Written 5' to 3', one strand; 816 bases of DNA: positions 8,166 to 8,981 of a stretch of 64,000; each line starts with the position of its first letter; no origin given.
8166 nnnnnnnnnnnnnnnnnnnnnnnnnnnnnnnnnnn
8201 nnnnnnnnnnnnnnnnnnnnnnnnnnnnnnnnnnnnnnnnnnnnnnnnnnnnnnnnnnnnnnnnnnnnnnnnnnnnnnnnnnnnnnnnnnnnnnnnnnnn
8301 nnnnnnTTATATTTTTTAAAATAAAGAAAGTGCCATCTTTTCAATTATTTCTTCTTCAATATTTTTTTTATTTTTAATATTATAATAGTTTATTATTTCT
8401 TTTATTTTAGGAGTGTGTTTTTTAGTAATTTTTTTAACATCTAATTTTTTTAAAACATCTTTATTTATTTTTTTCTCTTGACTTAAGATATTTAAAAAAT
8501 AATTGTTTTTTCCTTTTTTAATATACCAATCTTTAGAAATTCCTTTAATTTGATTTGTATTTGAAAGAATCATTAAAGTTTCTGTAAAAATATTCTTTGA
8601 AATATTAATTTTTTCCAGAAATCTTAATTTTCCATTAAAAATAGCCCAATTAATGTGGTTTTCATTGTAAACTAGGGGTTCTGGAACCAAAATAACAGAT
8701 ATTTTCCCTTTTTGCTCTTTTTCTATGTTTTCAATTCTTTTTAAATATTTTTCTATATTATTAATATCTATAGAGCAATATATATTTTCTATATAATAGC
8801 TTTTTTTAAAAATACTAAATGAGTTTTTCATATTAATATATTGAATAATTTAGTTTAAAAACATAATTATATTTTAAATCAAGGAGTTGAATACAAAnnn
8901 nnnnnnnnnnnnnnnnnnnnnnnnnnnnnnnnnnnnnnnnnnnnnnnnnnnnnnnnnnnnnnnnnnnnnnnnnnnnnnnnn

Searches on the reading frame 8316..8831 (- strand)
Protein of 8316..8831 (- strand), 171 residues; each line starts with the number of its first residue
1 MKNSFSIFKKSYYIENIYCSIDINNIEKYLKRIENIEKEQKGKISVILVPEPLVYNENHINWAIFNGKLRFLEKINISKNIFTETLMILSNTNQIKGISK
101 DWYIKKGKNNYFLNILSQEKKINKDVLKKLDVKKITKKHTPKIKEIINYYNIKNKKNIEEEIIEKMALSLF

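Call 78: search_protein_families(library=pfam, proteins=[window:8316-8831:-], max_evalue=0.001)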
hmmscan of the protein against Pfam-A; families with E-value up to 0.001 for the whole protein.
window:8316-8831:- (171 aa): 1 family
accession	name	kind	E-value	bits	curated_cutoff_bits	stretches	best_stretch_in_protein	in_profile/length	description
PF08617.15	CGI-121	-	1e-05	26.1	25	1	39-168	16-157/159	Kinase binding protein CGI-121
